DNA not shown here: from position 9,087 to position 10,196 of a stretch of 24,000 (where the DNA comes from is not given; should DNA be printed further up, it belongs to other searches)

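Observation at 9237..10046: PNP scaffold with an MTAP-like Asp at the purine-selectivity position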

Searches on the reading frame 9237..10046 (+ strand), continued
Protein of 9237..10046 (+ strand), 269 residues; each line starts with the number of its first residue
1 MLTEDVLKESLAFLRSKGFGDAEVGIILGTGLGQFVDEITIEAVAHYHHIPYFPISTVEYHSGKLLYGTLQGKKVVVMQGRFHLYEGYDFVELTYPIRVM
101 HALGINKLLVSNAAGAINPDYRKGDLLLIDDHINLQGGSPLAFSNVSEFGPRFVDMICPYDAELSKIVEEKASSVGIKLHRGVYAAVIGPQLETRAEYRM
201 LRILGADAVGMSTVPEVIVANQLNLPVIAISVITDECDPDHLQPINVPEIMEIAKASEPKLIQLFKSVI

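Call 11: find_encoding_contigs(protein=P0018, flank=10000, max_places=2)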
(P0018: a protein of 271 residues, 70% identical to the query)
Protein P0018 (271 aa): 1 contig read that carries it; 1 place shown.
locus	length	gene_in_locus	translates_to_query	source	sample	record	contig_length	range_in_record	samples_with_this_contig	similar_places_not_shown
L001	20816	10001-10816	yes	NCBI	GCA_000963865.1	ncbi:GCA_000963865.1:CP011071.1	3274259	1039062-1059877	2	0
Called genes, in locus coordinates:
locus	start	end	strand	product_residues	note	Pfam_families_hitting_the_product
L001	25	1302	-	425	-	-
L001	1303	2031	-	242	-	PF03309:Pan_kinase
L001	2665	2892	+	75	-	-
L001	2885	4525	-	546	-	PF00251:Glyco_hydro_32N, PF08244:Glyco_hydro_32C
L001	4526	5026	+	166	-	PF00581:Rhodanese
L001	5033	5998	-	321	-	PF06283:ThuA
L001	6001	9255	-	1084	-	PF13472:Lipase_GDSL_2, PF23500:DUF7133, PF13646:HEAT_2 (weak), PF00034:Cytochrom_C, PF13442:Cytochrome_CBB3 (weak)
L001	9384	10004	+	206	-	PF01983:CofC (weak), PF09837:DUF2064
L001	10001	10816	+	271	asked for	PF01048:PNP_UDP_1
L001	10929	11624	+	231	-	PF00535:Glycos_transf_2, PF10111:Glyco_tranf_2_2 (faint)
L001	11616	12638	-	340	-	PF01520:Amidase_3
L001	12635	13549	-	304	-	-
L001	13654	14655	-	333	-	PF22612:GH113, PF13547:GTA_TIM (weak)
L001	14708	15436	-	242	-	PF04784:DUF547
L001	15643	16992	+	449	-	PF07992:Pyr_redox_2, PF13738:Pyr_redox_3, PF00070:Pyr_redox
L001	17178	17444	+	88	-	PF05635:23S_rRNA_IVP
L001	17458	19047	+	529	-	PF12801:Fer4_5 (weak), PF13237:Fer4_10 (weak), PF14697:Fer4_21, PF12838:Fer4_7 (weak), PF13187:Fer4_9 (weak)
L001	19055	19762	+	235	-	PF13641:Glyco_tranf_2_3 (weak), PF00535:Glycos_transf_2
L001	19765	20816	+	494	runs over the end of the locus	PF13506:Glyco_transf_21, PF00535:Glycos_transf_2, PF13641:Glyco_tranf_2_3, PF13632:Glyco_trans_2_3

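Call 12: find_encoding_contigs(protein=P0049, flank=10000, max_places=2)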
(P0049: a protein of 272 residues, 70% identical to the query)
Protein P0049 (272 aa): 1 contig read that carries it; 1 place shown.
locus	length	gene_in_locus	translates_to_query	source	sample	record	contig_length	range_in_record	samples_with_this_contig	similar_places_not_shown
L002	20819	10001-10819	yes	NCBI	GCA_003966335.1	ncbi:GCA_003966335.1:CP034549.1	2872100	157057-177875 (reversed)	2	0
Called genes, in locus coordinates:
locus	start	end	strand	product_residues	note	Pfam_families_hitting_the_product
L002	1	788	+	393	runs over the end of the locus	PF10011:DUF2254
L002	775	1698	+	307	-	PF15461:BCD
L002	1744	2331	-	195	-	PF20347:DUF6642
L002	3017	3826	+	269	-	PF00702:Hydrolase (weak), PF05116:S6PP, PF08282:Hydrolase_3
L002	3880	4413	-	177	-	-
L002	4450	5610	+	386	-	PF12895:ANAPC3 (faint), PF20308:TPR-S (faint), PF13424:TPR_12 (faint), PF00515:TPR_1 (faint), PF07719:TPR_2 (faint), PF13174:TPR_6 (faint), PF14559:TPR_19 (weak), PF13432:TPR_16 (weak), +10 more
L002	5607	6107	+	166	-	-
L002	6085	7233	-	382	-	PF13506:Glyco_transf_21, PF00535:Glycos_transf_2, PF13641:Glyco_tranf_2_3, PF13632:Glyco_trans_2_3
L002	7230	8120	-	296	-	PF03706:LPG_synthase_TM (faint)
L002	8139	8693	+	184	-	PF02075:RuvC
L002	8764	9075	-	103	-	PF05016:ParE_toxin (weak)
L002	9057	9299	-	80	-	-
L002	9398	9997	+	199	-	PF01983:CofC (weak), PF09837:DUF2064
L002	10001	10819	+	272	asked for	PF01048:PNP_UDP_1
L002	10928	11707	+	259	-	PF04784:DUF547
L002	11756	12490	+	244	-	PF00535:Glycos_transf_2, PF10111:Glyco_tranf_2_2 (faint)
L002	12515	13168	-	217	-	PF01966:HD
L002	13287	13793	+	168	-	-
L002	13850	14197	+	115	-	-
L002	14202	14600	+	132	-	-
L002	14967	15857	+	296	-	PF01370:Epimerase, PF16363:GDP_Man_Dehyd (faint), PF08338:DUF1731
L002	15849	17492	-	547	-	PF17900:Peptidase_M1_N (weak), PF01433:Peptidase_M1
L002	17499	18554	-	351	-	PF22612:GH113, PF13547:GTA_TIM (faint)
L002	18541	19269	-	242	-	PF04784:DUF547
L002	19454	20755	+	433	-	PF01266:DAO (faint), PF07992:Pyr_redox_2, PF13738:Pyr_redox_3 (weak), PF00070:Pyr_redox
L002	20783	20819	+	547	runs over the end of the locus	PF13237:Fer4_10 (weak), PF14697:Fer4_21, PF12838:Fer4_7 (weak), PF13187:Fer4_9 (weak)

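Call 13: search_protein_representatives(protein=window:9237-10043:+)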
Query: 269 residues. Proteins with E-value up to 0.001 (for the whole library): 11991; up to 1e-10: 6649; up to 1e-30: 2012. The best 150 are listed.
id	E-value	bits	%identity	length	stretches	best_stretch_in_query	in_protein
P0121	2.7e-107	374.7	62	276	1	7-269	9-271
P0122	7.9e-84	297.7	54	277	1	12-268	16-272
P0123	4.6e-83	295.2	31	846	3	14-267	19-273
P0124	6.9e-83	294.7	45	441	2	60-235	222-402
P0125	1.6e-81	290.2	52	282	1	8-269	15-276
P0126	1.2e-78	280.7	51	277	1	7-265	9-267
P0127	3.1e-77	276.1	31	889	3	6-235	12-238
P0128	5.3e-75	268.8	52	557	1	20-268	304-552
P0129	8.8e-74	264.8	53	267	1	7-265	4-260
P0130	1.3e-72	261.0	50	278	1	7-266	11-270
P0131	2.3e-72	260.2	48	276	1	7-267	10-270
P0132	9.7e-71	254.8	50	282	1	21-264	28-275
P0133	1.3e-70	254.5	48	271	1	5-269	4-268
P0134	4.9e-70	252.5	45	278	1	5-269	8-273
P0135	1.0e-69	251.5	48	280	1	7-262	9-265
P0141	1.5e-66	241.1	44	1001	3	59-265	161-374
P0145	1.1e-65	238.2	46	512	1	21-269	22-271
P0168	3.9e-62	226.6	44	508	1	7-259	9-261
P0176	2.2e-61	224.2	48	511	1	23-240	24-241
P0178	4.5e-61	223.2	47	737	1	4-235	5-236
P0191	5.3e-59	216.4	47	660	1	18-253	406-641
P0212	4.4e-57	210.1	44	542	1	7-263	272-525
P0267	8.2e-55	202.6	43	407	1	17-267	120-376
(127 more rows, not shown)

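Call 17: find_encoding_contigs(protein=P0003, flank=10000, max_places=1)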
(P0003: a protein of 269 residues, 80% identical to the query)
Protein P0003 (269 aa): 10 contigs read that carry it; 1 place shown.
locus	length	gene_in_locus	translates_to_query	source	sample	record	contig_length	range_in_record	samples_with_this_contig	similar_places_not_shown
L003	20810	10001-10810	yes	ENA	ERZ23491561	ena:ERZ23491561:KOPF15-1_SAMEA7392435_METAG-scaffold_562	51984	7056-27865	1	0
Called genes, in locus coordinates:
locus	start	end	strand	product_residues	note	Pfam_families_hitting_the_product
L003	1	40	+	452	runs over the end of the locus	-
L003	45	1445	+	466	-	PF02321:OEP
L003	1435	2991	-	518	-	PF00890:FAD_binding_2 (faint), PF01134:GIDA (faint), PF01266:DAO, PF12831:FAD_oxidored (weak), PF16901:DAO_C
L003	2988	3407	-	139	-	PF01325:Fe_dep_repress, PF01978:TrmB (weak), PF01022:HTH_5 (weak), PF08279:HTH_11 (weak), PF09339:HTH_IclR, PF12802:MarR_2, PF01047:MarR (weak), PF02742:Fe_dep_repr_C, +2 more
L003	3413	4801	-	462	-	PF00171:Aldedh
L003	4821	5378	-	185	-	PF04264:YceI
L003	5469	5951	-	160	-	PF00989:PAS (weak), PF13426:PAS_9, PF08447:PAS_3 (weak)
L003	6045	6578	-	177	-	PF04264:YceI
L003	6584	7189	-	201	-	-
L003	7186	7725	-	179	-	PF00355:Rieske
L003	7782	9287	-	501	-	PF00251:Glyco_hydro_32N, PF08244:Glyco_hydro_32C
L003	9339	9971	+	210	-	PF01983:CofC (weak), PF09837:DUF2064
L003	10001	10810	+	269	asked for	PF01048:PNP_UDP_1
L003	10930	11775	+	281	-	PF01209:Ubie_methyltran, PF13847:Methyltransf_31, PF08241:Methyltransf_11, PF13649:Methyltransf_25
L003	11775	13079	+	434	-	PF01266:DAO (faint), PF07992:Pyr_redox_2, PF13738:Pyr_redox_3, PF00070:Pyr_redox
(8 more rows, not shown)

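Call 18: find_encoding_contigs(protein=P0008, flank=10000, max_places=1)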
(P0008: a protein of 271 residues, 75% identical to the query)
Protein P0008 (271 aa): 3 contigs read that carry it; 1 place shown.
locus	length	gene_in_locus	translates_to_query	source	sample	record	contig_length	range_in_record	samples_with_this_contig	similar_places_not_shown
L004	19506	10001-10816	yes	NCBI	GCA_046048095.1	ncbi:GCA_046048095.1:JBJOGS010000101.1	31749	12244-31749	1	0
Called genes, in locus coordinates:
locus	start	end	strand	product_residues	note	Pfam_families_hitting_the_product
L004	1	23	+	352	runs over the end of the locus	PF00288:GHMP_kinases_N, PF08544:GHMP_kinases_C (weak)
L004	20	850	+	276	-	PF00483:NTP_transferase, PF12804:NTP_transf_3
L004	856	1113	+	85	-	-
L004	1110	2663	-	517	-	PF01494:FAD_binding_3 (faint), PF00890:FAD_binding_2 (weak), PF01134:GIDA (faint), PF01266:DAO, PF12831:FAD_oxidored, PF16901:DAO_C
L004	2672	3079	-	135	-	PF01325:Fe_dep_repress, PF09339:HTH_IclR, PF12802:MarR_2, PF02742:Fe_dep_repr_C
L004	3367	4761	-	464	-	PF00171:Aldedh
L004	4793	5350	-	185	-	PF04264:YceI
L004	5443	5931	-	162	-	PF00989:PAS, PF08448:PAS_4 (weak), PF13426:PAS_9, PF08447:PAS_3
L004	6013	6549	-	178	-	PF04264:YceI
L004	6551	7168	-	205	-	-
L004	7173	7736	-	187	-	PF00355:Rieske (weak)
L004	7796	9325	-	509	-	PF00251:Glyco_hydro_32N, PF08244:Glyco_hydro_32C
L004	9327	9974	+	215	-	PF01983:CofC (weak), PF09837:DUF2064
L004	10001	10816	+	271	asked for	PF01048:PNP_UDP_1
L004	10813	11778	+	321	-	PF13847:Methyltransf_31, PF01209:Ubie_methyltran, PF08241:Methyltransf_11, PF08242:Methyltransf_12 (faint), PF13649:Methyltransf_25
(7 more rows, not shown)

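Call 19: find_encoding_contigs(protein=P0017, flank=10000, max_places=1)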
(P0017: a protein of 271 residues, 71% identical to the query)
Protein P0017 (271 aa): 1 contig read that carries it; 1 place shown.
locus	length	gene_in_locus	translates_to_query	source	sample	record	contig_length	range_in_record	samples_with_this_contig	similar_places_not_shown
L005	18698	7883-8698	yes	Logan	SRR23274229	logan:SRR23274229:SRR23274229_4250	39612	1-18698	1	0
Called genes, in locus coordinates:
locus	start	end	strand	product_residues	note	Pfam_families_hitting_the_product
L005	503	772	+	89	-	-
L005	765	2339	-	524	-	PF00251:Glyco_hydro_32N, PF08244:Glyco_hydro_32C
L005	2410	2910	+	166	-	PF00581:Rhodanese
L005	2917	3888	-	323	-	PF06283:ThuA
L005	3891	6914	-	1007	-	PF13472:Lipase_GDSL_2 (weak), PF23500:DUF7133, PF13646:HEAT_2, PF00034:Cytochrom_C, PF13442:Cytochrome_CBB3 (weak)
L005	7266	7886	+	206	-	PF01983:CofC (weak), PF09837:DUF2064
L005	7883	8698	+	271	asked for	PF01048:PNP_UDP_1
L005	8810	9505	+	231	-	PF00535:Glycos_transf_2, PF10111:Glyco_tranf_2_2 (faint)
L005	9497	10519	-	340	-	PF01520:Amidase_3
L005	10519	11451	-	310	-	-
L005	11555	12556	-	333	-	PF22612:GH113, PF13547:GTA_TIM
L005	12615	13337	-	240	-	PF04784:DUF547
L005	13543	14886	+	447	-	PF07992:Pyr_redox_2, PF13738:Pyr_redox_3, PF00070:Pyr_redox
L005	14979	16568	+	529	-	PF12801:Fer4_5, PF13237:Fer4_10 (weak), PF14697:Fer4_21, PF12838:Fer4_7 (weak), PF13187:Fer4_9 (weak)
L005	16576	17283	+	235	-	PF13641:Glyco_tranf_2_3 (weak), PF00535:Glycos_transf_2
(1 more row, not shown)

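Call 21: search_protein_families(library=ncbifam, proteins=[L001:9384-10004:+, L001:10929-11624:+, L001:19055-19762:+, L002:9398-9997:+, L002:11756-12490:+, L001:12635-13549:-, L001:14708-15436:-, L001:10001-10816:+], max_evalue=1e-8)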
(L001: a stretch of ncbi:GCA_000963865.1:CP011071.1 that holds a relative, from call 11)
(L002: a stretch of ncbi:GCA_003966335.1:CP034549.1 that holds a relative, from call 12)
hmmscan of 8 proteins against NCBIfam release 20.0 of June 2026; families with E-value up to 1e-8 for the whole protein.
L001:9384-10004:+ (206 aa): 1 family
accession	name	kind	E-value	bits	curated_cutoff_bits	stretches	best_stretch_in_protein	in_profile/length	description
TIGR04282.1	glyco_like_cofC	hypoth_equivalog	2.5e-62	210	134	1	8-191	1-189/189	TIGR04282 family arsenosugar biosynthesis glycosyltransferase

L001:10929-11624:+ (231 aa): 4 families
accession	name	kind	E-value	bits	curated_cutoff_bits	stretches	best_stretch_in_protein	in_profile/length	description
TIGR04283.1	glyco_like_mftF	equivalog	5e-72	242.1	182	1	6-226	1-221/221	TIGR04283 family arsenosugar biosynthesis glycosyltransferase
NF041875.1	EPS_EpsD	equivalog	4e-12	46.2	370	1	6-209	1-226/325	exopolysaccharide biosynthesis glycosyltransferase EpsD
TIGR03965.1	mycofact_glyco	equivalog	3.1e-11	42.8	280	1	3-94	73-169/467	mycofactocin biosynthesis glycosyltransferase MftF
NF010496.0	PRK13915.1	equivalog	1.1e-10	41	262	1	5-84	32-109/307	glucosyl-3-phosphoglycerate synthase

L001:19055-19762:+ (235 aa): 4 families
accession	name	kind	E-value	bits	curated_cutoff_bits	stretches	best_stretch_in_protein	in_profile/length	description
TIGR04182.1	glyco_TIGR04182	equivalog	1.8e-37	129.3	325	1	9-231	1-216/293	S-layer glycoprotein N-glycosyltransferase AglJ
NF058614.1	PPMAGASynPpgS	equivalog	1.7e-16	60.4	370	1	9-127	1-119/226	polyprenyl-phospho-N-acetylgalactosaminyl synthase PpgS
NF010496.0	PRK13915.1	equivalog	1.4e-15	57.2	262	1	7-134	30-168/307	glucosyl-3-phosphoglycerate synthase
NF041391.1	DPhHxTase_Halo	equivalog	1.5e-14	53.5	375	1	16-217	3-198/213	dolichyl-phosphate hexose transferase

L002:9398-9997:+ (199 aa): 1 family
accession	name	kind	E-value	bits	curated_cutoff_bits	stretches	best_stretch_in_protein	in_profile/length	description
TIGR04282.1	glyco_like_cofC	hypoth_equivalog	6.2e-58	195.7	134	1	5-188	1-189/189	TIGR04282 family arsenosugar biosynthesis glycosyltransferase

L002:11756-12490:+ (244 aa): 1 family
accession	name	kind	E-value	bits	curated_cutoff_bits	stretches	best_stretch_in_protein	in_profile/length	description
TIGR04283.1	glyco_like_mftF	equivalog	7.4e-58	195.7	182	1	2-229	1-221/221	TIGR04283 family arsenosugar biosynthesis glycosyltransferase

L001:12635-13549:- (304 aa): 0 families

L001:14708-15436:- (242 aa): 0 families

L001:10001-10816:+ (271 aa): 11 families
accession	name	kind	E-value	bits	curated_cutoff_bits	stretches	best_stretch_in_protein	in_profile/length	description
NF006054.0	PRK08202.1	equivalog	1e-104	349.9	218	1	3-270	5-273/274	purine-nucleoside phosphorylase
TIGR01700.1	PNPH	equivalog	5e-93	311.1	293.35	1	22-268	1-248/249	purine nucleoside phosphorylase I, inosine and guanosine-specific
TIGR01697.1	PNPH-PUNA-XAPA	subfamily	1.6e-90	302.8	197.1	1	22-269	1-247/247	inosine/guanosine/xanthosine phosphorylase family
TIGR01698.1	PUNP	equivalog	2.5e-67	226.9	302.6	1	23-269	2-245/245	purine-nucleoside phosphorylase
TIGR01699.1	XAPA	equivalog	4.6e-61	206.5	370.9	1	23-236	2-215/248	xanthosine phosphorylase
TIGR01694.1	MTAP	equivalog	1.2e-30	106.6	274.85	1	23-270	2-240/240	S-methyl-5'-thioadenosine phosphorylase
NF006334.0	PRK08564.1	equivalog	2.1e-26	92.7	382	1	20-271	7-250/267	S-methyl-5'-thioadenosine phosphorylase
NF006599.0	PRK09136.1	equivalog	3.2e-23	82.2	223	1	60-269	33-245/247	S-methyl-5'-thioinosine phosphorylase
NF006492.0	PRK08931.1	equivalog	1.6e-19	70.4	437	1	59-270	34-246/291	S-methyl-5'-thioadenosine phosphorylase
NF005876.0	PRK07823.1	equivalog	6.4e-15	55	306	1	21-252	6-226/267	S-methyl-5'-thioadenosine phosphorylase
NF005657.0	PRK07432.1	equivalog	1.5e-11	44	453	1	22-269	5-248/291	S-methyl-5'-thioadenosine phosphorylase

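Call 28: find_related_loci(query=A1, collection=genome_contigs, flank=10000)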
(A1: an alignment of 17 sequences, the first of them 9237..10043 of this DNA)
Query A1 (269 aa) in genome_contigs; peptide patterns used: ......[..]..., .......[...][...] (x = any residue, [..] = any of these).
600 stretches matched a pattern (row limit reached: there are more); 600 encode a relative of the query (tblastn E <= 1e-3); the best 80 are kept; 80 distinct loci.
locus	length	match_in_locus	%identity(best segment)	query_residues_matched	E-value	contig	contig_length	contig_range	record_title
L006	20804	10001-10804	66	2-269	5e-126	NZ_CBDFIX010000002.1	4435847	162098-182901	MAG: Ulvibacterium sp. isolate 18236579-7ab4-40b4-89a9-c00f63bf9344 contig_2, whole genome shotgun sequence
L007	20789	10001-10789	67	7-269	2e-124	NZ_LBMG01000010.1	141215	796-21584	Kordia jejudonensis strain SSK3-3 contig10, whole genome shotgun sequence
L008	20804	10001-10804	66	2-269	1e-123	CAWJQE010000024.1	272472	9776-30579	MAG: uncultured Flavobacteriaceae bacterium isolate MFD03551.bin.3.102 genome assembly, contig: contig_7350, whole genom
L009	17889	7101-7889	66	7-269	2e-120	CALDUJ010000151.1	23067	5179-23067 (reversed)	MAG: uncultured Flavobacteriaceae bacterium isolate L4_Bin_Bin_29_1 genome assembly, contig: c_000001471675, whole genom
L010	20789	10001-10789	65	7-269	5e-119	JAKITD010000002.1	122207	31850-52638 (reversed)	MAG: Flavobacteriaceae bacterium isolate D96SM.bin.33 NODE_48_length_122207_cov_15.988434, whole genome shotgun sequence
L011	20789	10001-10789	64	7-269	2e-118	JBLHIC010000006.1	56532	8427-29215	MAG: Flavobacteriaceae bacterium isolate 3300054975_96 Ga0535640_0000151, whole genome shotgun sequence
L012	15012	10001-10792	64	6-269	2e-118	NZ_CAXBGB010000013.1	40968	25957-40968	MAG: uncultured Winogradskyella sp. isolate ERR2762132_binner13_Refined_5 ERZ3422167.1086, whole genome shotgun sequence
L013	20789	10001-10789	64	7-269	4e-118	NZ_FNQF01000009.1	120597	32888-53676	Psychroflexus halocasei strain DSM 23581, whole genome shotgun sequence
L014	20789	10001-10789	63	7-269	2e-116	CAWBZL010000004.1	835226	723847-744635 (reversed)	MAG: uncultured Flavobacteriaceae bacterium isolate MFD03250.bin.1.112 genome assembly, contig: contig_3799, whole genom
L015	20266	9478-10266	64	7-269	4e-116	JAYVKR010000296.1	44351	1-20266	MAG: Flavobacterium sp. isolate GL53_Up_metabinner_19 GL53_Up_metabinner_19_295, whole genome shotgun sequence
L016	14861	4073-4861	64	7-269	2e-115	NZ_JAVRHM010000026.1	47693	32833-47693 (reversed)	Autumnicola patrickiae strain F188 26, whole genome shotgun sequence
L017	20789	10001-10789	62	7-269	4e-114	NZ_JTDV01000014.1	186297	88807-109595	Neotamlana nanhaiensis strain FHC16 contig15, whole genome shotgun sequence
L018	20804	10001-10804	60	1-269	6e-113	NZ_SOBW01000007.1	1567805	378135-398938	Gelidibacter sediminis strain DSM 28135 Ga0170425_101, whole genome shotgun sequence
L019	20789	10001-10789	62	7-269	1e-112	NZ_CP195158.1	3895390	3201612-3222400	Formosa sp. A9 chromosome, complete genome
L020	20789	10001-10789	61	7-269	8e-112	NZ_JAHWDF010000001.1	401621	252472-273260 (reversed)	Mesonia aestuariivivens strain JHPTF-M18 1, whole genome shotgun sequence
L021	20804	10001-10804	62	2-269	7e-112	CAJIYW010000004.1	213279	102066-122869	MAG: Flavobacteriales bacterium UBA6772 isolate FRAM18_bin168 genome assembly, contig: FRAM18_bin168-4, whole genome sho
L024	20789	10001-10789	60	7-269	5e-110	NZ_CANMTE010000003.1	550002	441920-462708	Uncultured Gelidibacter sp. isolate 2B1513.fasta NODE_3, whole genome shotgun sequence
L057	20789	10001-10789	55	7-269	1e-87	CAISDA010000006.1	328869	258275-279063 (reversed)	MAG: uncultured Ignavibacteriae bacterium isolate MJ-time_bin-6381 genome assembly, contig: bin-6381:06/89, whole genome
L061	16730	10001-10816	53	1-269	9e-87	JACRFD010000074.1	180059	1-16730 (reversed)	MAG: Ignavibacteriales bacterium isolate NC_groundwater_1716_Pr3_B-0.1um_38_18 SR-2_scaffold_141_3073457, whole genome s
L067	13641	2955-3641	59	44-269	1e-86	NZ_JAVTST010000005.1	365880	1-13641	Pedobacter gandavensis strain DE_0380 contig_0005, whole genome shotgun sequence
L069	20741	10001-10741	56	23-269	2e-86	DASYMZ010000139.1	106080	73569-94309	MAG TPA_asm: Gemmatimonadaceae bacterium isolate SMAG_U4388 k141_1173651, whole genome shotgun sequence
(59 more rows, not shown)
